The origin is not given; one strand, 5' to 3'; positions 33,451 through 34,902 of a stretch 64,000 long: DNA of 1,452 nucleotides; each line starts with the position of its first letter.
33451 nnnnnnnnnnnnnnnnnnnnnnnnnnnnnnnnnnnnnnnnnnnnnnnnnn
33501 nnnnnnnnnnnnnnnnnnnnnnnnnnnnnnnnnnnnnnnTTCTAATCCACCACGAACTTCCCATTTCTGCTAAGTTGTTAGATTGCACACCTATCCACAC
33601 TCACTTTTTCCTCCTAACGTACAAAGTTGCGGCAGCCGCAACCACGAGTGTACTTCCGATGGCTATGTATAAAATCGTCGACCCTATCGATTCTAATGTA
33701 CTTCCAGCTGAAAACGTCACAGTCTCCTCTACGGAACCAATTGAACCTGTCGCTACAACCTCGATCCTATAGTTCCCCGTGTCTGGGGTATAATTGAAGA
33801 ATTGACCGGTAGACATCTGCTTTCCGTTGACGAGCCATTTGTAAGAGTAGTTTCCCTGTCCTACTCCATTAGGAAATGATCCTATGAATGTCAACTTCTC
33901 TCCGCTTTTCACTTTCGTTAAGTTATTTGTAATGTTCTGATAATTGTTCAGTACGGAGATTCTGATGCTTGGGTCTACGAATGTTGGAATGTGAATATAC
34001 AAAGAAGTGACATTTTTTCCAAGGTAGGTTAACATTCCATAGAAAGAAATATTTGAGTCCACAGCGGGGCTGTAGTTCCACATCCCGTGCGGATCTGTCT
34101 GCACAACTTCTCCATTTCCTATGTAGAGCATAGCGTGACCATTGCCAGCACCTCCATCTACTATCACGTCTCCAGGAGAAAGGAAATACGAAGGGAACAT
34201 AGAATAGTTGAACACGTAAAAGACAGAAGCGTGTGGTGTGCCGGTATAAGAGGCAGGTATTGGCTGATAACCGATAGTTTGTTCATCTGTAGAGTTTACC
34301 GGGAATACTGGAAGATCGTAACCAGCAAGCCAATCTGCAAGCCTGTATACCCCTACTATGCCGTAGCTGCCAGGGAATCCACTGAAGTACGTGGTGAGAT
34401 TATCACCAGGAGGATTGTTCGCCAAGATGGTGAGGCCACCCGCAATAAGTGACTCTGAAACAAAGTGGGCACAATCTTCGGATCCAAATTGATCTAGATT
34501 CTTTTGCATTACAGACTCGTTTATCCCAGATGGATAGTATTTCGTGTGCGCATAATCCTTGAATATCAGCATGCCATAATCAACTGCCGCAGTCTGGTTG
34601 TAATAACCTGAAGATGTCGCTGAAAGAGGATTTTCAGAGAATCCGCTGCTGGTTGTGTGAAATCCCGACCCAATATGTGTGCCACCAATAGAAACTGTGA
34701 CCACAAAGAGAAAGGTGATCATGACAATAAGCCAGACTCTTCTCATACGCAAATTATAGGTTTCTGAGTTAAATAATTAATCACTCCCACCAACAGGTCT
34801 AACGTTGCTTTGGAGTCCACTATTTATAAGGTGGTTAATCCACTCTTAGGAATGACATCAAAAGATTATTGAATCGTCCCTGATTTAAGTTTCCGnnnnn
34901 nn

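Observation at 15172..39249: Contiguous ~24-kb island for scavenging and catabolism of bacterial peptidoglycan in an archaeal-looking genome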

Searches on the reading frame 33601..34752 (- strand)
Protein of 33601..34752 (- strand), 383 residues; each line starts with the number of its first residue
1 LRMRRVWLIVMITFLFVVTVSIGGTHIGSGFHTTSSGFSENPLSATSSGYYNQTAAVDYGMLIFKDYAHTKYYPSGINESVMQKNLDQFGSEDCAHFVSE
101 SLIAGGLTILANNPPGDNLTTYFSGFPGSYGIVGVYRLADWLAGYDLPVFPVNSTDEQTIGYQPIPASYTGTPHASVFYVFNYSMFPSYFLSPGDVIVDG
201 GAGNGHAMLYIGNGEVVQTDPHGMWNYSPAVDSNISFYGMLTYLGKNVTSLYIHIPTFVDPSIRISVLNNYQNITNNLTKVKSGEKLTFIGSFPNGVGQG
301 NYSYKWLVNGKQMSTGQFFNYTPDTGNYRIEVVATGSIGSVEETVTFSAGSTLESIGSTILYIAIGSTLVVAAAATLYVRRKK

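Call 4: search_protein_families(library=pfam, proteins=[window:33601-34752:-], max_evalue=0.001)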
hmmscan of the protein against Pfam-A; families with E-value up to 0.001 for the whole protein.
window:33601-34752:- (383 aa): 0 families

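Call 6: search_protein_families(library=ncbifam, proteins=[window:33601-34752:-], max_evalue=0.001)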
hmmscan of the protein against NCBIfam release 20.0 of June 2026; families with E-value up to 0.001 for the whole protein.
window:33601-34752:- (383 aa): 0 families

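Call 11: search_protein_families(library=pfam, proteins=[window:33601-34752:-], max_evalue=0.01)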
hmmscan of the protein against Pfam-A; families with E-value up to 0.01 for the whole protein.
window:33601-34752:- (383 aa): 1 family
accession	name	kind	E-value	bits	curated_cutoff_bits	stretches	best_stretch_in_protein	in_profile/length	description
PF00801.26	PKD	-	0.0053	17.2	23.5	0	280-347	10-78/80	PKD domain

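Call 29: search_solved_structures(query=window:33601-34752:-, max_evalue=10, show_alignments=2)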
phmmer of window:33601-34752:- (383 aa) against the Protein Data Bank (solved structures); distinct sequences matched with E-value up to 10: 2.
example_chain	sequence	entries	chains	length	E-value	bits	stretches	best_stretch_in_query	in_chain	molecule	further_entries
4r5o_A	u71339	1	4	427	0.043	16.1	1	299-353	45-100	Quinonprotein alcohol dehydrogenase-like protein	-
2xiv_A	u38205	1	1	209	0.11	14.8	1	184-224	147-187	HYPOTHETICAL INVASION PROTEIN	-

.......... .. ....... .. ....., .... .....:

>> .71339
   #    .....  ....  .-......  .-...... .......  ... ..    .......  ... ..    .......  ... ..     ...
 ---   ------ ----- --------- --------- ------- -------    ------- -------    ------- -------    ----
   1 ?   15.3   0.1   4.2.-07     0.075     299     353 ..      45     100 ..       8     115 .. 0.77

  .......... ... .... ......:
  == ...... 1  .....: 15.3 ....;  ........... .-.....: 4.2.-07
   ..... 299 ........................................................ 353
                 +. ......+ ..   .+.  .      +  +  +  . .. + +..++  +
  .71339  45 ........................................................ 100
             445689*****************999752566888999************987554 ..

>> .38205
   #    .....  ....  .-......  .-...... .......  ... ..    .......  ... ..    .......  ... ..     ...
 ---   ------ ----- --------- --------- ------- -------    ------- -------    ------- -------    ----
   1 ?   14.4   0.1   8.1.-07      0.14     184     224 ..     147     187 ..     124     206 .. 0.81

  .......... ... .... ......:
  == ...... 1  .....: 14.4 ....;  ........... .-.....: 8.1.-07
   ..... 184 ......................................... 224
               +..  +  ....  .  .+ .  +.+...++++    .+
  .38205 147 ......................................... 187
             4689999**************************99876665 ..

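Call 32: find_homologous_proteins(query=window:33601-34752:-)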
Query window:33601-34752:- (383 aa): 87 proteins with E <= 0.001 among 8000 candidates.
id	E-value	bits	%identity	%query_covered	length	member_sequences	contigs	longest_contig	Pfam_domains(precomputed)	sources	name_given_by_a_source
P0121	1.5e-229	780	91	99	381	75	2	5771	-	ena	-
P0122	1.6e-204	697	80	99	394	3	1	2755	-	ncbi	ncbi:MAG: hypothetical protein QXN95_06330 [Candidatus Bathyarchaeia archaeon]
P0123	2.2e-165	568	66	99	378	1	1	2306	-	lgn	-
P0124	4.5e-163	561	68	90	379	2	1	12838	-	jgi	jgi:hypothetical protein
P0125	1.4e-152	526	65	90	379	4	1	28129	-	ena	-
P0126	8.3e-143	494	60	100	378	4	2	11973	-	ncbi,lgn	-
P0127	8.8e-129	448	54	99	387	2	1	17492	-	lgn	-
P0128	1.2e-127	444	60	87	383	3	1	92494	-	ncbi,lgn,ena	-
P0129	2.2e-119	417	61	83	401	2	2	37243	-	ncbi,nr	ncbi:MAG: hypothetical protein KIS30_08560 [Thermoplasmata archaeon]|nr:hypothetical protein [Candid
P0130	1.1e-118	415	59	87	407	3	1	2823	-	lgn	-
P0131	1.9e-118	414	56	93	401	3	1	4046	-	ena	-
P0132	5.2e-118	413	61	78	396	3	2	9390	-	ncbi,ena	-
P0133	1.3e-117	411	56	93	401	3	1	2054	-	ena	-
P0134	1.9e-117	411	59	87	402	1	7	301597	-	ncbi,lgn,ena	-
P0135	2.0e-117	411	57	87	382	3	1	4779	-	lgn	-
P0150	9.8e-111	389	53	97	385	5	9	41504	-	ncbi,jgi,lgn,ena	ncbi:MAG: hypothetical protein AAE987_05995 [Thermoplasmataceae archaeon]|jgi:hypothetical protein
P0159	2.6e-107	377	57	78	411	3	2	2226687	-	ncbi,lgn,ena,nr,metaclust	ncbi:hypothetical protein IX51_09185 [uncultured archaeon]|nr:hypothetical protein IX51_09185 [uncul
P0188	3.4e-99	351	50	91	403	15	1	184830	-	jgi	jgi:hypothetical protein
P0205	7.0e-87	310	47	87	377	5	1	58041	-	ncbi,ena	-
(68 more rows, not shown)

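Call 34: find_encoding_contigs(protein=P0159, flank=10000, max_places=2)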
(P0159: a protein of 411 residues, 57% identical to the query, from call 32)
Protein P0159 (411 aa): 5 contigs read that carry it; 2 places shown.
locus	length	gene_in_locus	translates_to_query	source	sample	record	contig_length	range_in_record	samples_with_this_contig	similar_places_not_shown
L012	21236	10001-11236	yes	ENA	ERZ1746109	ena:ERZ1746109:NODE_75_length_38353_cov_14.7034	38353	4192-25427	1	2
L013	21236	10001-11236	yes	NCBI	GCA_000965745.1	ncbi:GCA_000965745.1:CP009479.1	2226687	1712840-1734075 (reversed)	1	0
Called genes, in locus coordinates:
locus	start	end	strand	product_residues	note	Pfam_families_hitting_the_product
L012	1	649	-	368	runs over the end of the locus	PF02113:Peptidase_S13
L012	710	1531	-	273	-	PF13580:SIS_2, PF22645:GKRP_SIS_N, PF01380:SIS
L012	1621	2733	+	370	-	PF03702:AnmK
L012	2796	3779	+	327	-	PF01380:SIS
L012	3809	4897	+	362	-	PF00144:Beta-lactamase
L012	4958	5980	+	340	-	PF01869:BcrAD_BadFG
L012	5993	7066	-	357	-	PF01979:Amidohydro_1, PF07969:Amidohydro_3 (weak)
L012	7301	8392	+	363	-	PF07075:NamZ_N, PF20732:NamZ_C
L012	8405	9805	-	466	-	PF00933:Glyco_hydro_3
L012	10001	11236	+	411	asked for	-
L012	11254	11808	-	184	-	PF02698:DUF218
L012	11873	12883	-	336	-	PF00005:ABC_tran, PF08352:oligo_HPY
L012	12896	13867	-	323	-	PF00005:ABC_tran, PF13304:AAA_21 (weak), PF08352:oligo_HPY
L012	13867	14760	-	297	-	PF12911:OppC_N, PF00528:BPD_transp_1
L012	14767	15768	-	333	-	PF00528:BPD_transp_1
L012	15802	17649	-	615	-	PF00496:SBP_bac_5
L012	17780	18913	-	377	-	PF01546:Peptidase_M20, PF07687:M20_dimer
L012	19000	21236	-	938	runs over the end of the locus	PF00496:SBP_bac_5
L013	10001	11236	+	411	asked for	-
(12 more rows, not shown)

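Call 45: predict_structure(alignment_id=A1)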
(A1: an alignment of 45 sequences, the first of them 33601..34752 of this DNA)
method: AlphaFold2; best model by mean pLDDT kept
length: 383 residues; sequences in the alignment: 45
mean_pLDDT: 80.3   pTM: 0.75
mean pLDDT of the five models: 80.3, 79.7, 79.5, 79.3, 79.0
residues with pLDDT >= 90: 158; 70-90: 141; 50-70: 50; < 50: 34
segments of 3 or more residues with pLDDT < 50: 23-47, 117-123
pLDDT, mean of each block of 10 residues (from residue 1): 71 76 36 33 47 96 92 88 83 86 91 58 56 83 85 73 58 83 91 93 77 91 87 71 86 93 96 90 94 91 95 96 95 95 95 60 81 84 66
secondary structure, 60 per line:
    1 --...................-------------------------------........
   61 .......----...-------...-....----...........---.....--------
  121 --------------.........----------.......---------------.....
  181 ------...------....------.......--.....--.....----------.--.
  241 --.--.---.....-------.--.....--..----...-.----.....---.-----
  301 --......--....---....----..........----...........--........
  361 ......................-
elements in order: H3-21 H53-67 E72-74 E82-84 H86-89 H94-104 H108-112 H135-143 H154-160 E176-180 E196-199 E206-212 E215-219 E222-226 E250-254 E265-269 E287-291 E303-308 E311-314 E318-321 E326-335 E340-350 H353-382

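Call 49: fold_search(model_id=the predicted structure, library=pdb)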
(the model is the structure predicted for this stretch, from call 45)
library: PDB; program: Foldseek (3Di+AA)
matches with E <= 10: 1166; with E <= 0.001: 8
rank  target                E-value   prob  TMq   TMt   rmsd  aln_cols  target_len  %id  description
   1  4r5o_D                1.2e-04  1.00  0.16  0.14   3.2        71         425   30  Crystal structure of a Quinonprotein alcohol dehydrogenase-like protein (BT1487) from Bacteroides thetaiotaomicron VPI (released 2014-09-10)
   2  1l0q_A                1.8e-04  1.00  0.19  0.19  12.5       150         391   18  Tandem YVTN beta-propeller and PKD domains from an archaeal surface layer protein (released 2002-11-06)
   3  3pdd                  2.1e-04  1.00  0.18  0.34  15.3       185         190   11  Structures of Clostridium thermocellum CbhA fibronectin(III)-like modules (released 2011-11-23)
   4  4r5o_B                2.9e-04  1.00  0.16  0.15   2.4        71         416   28  Crystal structure of a Quinonprotein alcohol dehydrogenase-like protein (BT1487) from Bacteroides thetaiotaomicron VPI (released 2014-09-10)
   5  2if7_D                3.5e-04  1.00  0.18  0.33  15.6       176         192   11  Crystal Structure of NTB-A (released 2006-10-17)
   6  2if7_B                4.6e-04  0.99  0.17  0.33  15.3       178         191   11  Crystal Structure of NTB-A (released 2006-10-17)
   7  4r5o_A                4.9e-04  1.00  0.15  0.13   4.4        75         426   27  Crystal structure of a Quinonprotein alcohol dehydrogenase-like protein (BT1487) from Bacteroides thetaiotaomicron VPI (released 2014-09-10)
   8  1hnf                  9.8e-04  0.92  0.15  0.31  19.8       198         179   11  CRYSTAL STRUCTURE OF THE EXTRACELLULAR REGION OF THE HUMAN CELL ADHESION MOLECULE CD2 AT 2.5 ANGSTROMS RESOLUTION (released 1995-02-07)
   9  9flv_A                1.0e-03  0.99  0.18  0.17  16.9       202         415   10  CryoEM structure of the fragment-5 (2393-2807) in the grappling hook protein A (GhpA) in the bacterium Aureispira sp.  (released 2024-10-16)
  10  7wmp_A                1.6e-03  1.00  0.19  0.26   3.2       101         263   16  Tail structure of Helicobacter pylori bacteriophage KHP30 (released 2023-03-01)
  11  8gul_A                1.6e-03  0.87  0.16  0.14  16.5       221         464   11  Chitin-active AA10 LPMO (GbpA) complexed with Cu(II) from Vibrio campbellii (released 2023-06-21)
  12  5xpw                  1.6e-03  0.97  0.18  0.36  16.6       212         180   13  Structure of amphioxus IgVJ-C2 molecule (released 2018-04-18)
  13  1cvs_D                1.7e-03  1.00  0.18  0.33   9.4       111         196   12  CRYSTAL STRUCTURE OF A DIMERIC FGF2-FGFR1 COMPLEX (released 2000-01-28)
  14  4q6i_C                2.0e-03  0.92  0.17  0.33  14.8       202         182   10  Crystal structure of murine 2D5 Fab, a potent anti-CD4 HIV-1-neutralizing antibody in complex with CD4 (released 2014-07-23)
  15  7o52_U                2.2e-03  0.99  0.20  0.44  13.0       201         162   11  CD22 d6-d7 in complex with Fab m971 (released 2021-07-28)
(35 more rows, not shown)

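Call 50: search_solved_structures(query=A1, max_evalue=10, show_alignments=3)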
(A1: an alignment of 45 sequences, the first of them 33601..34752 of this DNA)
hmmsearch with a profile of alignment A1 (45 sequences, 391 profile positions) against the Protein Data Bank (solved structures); distinct sequences matched with E-value up to 10: 15.
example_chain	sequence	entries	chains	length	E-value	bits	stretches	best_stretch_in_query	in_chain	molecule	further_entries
5jdd_A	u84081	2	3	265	0.058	15.4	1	296-369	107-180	Titin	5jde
2xiv_A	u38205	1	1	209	0.09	14.8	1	191-223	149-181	HYPOTHETICAL INVASION PROTEIN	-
3ne0_A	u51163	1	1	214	0.094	14.7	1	191-223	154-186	Resuscitation promoting factor Interacting Protein A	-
3pbc_A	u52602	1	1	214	0.094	14.7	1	191-223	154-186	INVASION PROTEIN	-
3s0q_A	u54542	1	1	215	0.094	14.7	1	191-223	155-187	INVASION PROTEIN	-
5lxk_A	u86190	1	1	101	0.14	14.1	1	279-352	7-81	Decoration protein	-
4q4g_X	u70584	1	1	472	0.23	13.4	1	191-223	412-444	Peptidoglycan endopeptidase RipA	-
4q4t_A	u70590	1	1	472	0.28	13.1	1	191-222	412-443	Peptidoglycan endopeptidase RipA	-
1ywk_A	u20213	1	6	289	0.45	12.5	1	281-325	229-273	4-deoxy-L-threo-5-hexosulose-uronate ketol-isomerase 1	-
8zvi_a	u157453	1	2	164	0.59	12.1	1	281-349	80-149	Decoration protein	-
2lkt_A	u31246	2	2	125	1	11.3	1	197-228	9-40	Retinoic acid receptor responder protein 3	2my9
7zot_A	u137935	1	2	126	1.1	11.2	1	197-229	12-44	Phospholipase A and acyltransferase 4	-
3lga_A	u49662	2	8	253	1.1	11.1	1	196-218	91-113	SAM-dependent methyltransferase | SAM-dependent methyltransferase, putative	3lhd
3mb5_A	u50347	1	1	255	1.1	11.1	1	196-218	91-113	SAM-dependent methyltransferase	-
3pbi_A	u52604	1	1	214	1.6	10.6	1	198-224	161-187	INVASION PROTEIN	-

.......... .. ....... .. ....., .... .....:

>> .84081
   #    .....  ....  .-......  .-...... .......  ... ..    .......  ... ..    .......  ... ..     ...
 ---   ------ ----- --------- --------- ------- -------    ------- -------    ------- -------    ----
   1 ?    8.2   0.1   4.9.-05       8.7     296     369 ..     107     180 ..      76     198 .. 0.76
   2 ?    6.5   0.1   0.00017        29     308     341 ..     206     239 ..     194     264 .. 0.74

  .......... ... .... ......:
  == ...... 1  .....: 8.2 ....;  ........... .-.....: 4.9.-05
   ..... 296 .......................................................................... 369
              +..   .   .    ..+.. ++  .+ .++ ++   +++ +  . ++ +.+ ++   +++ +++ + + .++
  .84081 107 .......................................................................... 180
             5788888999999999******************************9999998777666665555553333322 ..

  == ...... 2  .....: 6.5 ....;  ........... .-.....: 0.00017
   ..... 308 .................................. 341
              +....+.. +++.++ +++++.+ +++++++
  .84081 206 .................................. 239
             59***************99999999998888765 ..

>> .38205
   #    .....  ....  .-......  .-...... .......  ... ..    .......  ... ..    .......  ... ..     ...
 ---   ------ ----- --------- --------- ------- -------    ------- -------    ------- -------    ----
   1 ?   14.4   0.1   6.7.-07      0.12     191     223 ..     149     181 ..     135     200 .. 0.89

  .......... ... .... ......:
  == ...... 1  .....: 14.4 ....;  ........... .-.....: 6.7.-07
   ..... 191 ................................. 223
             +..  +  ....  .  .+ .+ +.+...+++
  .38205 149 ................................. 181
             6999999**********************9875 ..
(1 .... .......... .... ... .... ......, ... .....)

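Call 51: search_protein_families(library=pfam, alignment_id=A1, max_evalue=1)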
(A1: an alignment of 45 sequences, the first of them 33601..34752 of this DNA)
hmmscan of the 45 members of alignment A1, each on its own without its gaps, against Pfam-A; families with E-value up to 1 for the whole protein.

A. member 1, window:33601-34752:- (383 aa): 5 families
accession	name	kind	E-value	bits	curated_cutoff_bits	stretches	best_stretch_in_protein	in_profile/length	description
PF00801.26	PKD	-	0.0053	17.2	23.5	1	280-347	10-78/80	PKD domain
PF16820.11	PKD_3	-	0.012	15.9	26.3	1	277-330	11-62/68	PKD-like domain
PF00877.26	NLPC_P60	-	0.038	14.4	23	1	191-220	51-81/105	NlpC/P60 family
PF06832.18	BiPBP_C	-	0.057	13.8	26.8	1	301-334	44-80/90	Penicillin-Binding Protein C-terminus Family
PF12671.13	Amidase_6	-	0.12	12.9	23.2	1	51-108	2-47/163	Putative amidase domain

B. families by the number of members that match (of 45 scanned): 40 families (the first 25 are shown)
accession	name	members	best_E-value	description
PF12671.13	Amidase_6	35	0.00015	Putative amidase domain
PF00877.26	NLPC_P60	30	0.0025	NlpC/P60 family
PF16820.11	PKD_3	29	0.0001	PKD-like domain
PF13895.12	Ig_2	17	0.0009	Immunoglobulin domain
PF12733.13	Cadherin-like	15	0.00019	Cadherin-like beta sandwich domain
PF00801.26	PKD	8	0.0053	PKD domain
PF06832.18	BiPBP_C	5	0.00097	Penicillin-Binding Protein C-terminus Family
PF00746.26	Gram_pos_anchor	4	0.053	LPXTG cell wall anchor motif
PF18911.6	PKD_4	2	0.0029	PKD domain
PF20193.3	DUF6556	1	0.0024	Family of unknown function (DUF6556)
PF08308.17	PEGA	1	0.0068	PEGA domain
PF20456.3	DUF6709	1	0.0083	Family of unknown function (DUF6709)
PF19149.5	DUF5831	1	0.018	Family of unknown function (DUF5831)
PF19408.5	PKD_6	1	0.023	PKD-like domain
PF24709.1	DUF7670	1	0.028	Domain of unknown function (DUF7670)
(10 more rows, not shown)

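Call 57: find_encoding_contigs(protein=P0205, flank=10000, max_places=1)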
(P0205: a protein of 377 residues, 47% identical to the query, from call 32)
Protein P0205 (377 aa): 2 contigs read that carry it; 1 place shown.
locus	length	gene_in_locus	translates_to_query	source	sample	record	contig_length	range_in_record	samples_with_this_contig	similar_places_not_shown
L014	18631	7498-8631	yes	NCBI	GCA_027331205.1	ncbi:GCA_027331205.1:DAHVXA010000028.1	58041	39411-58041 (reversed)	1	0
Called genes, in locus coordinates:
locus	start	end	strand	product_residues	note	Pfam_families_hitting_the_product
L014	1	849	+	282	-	?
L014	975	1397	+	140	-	-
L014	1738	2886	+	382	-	PF00704:Glyco_hydro_18 (weak)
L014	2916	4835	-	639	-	PF01663:Phosphodiest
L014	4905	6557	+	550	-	PF00933:Glyco_hydro_3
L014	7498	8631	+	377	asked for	-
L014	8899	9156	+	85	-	-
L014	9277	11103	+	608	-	PF00496:SBP_bac_5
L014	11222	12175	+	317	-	PF00528:BPD_transp_1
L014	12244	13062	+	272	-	PF00528:BPD_transp_1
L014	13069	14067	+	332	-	PF00005:ABC_tran, PF13304:AAA_21, PF08352:oligo_HPY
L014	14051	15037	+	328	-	PF00005:ABC_tran, PF13401:AAA_22 (faint), PF13304:AAA_21 (faint), PF08352:oligo_HPY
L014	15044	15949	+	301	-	PF13580:SIS_2 (weak), PF22645:GKRP_SIS_N, PF01380:SIS (weak)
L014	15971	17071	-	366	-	PF19200:MupG_N, PF05913:MupG_C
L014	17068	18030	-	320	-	-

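Call 58: find_encoding_contigs(protein=P0188, flank=10000, max_places=1)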
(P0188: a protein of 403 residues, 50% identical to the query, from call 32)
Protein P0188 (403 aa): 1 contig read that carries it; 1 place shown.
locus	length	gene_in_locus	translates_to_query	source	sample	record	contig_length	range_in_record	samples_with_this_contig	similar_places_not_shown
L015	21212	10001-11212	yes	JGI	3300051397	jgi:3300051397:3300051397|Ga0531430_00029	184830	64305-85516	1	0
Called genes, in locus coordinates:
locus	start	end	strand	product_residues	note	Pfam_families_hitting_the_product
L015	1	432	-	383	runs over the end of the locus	PF01979:Amidohydro_1, PF07969:Amidohydro_3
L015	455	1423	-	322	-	PF01380:SIS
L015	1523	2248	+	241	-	PF08239:SH3_3 (weak), PF18348:SH3_16, PF00877:NLPC_P60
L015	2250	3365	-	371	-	PF03702:AnmK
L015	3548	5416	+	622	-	PF00496:SBP_bac_5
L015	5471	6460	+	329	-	PF00528:BPD_transp_1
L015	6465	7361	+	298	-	PF00528:BPD_transp_1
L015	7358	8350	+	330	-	PF00005:ABC_tran, PF13304:AAA_21 (weak), PF08352:oligo_HPY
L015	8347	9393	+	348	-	PF02463:SMC_N (faint), PF00005:ABC_tran, PF08352:oligo_HPY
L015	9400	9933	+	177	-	PF02698:DUF218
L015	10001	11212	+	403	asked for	-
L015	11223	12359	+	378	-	PF02113:Peptidase_S13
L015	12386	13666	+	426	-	PF00278:Orn_DAP_Arg_deC, PF02784:Orn_Arg_deC_N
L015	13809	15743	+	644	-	PF00496:SBP_bac_5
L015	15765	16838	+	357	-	PF00528:BPD_transp_1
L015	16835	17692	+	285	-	PF00528:BPD_transp_1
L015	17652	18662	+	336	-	PF00005:ABC_tran, PF08352:oligo_HPY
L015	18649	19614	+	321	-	PF00005:ABC_tran, PF02463:SMC_N (faint), PF08352:oligo_HPY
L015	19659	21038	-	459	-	PF00933:Glyco_hydro_3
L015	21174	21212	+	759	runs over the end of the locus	PF02449:Glyco_hydro_42, PF08532:Glyco_hydro_42M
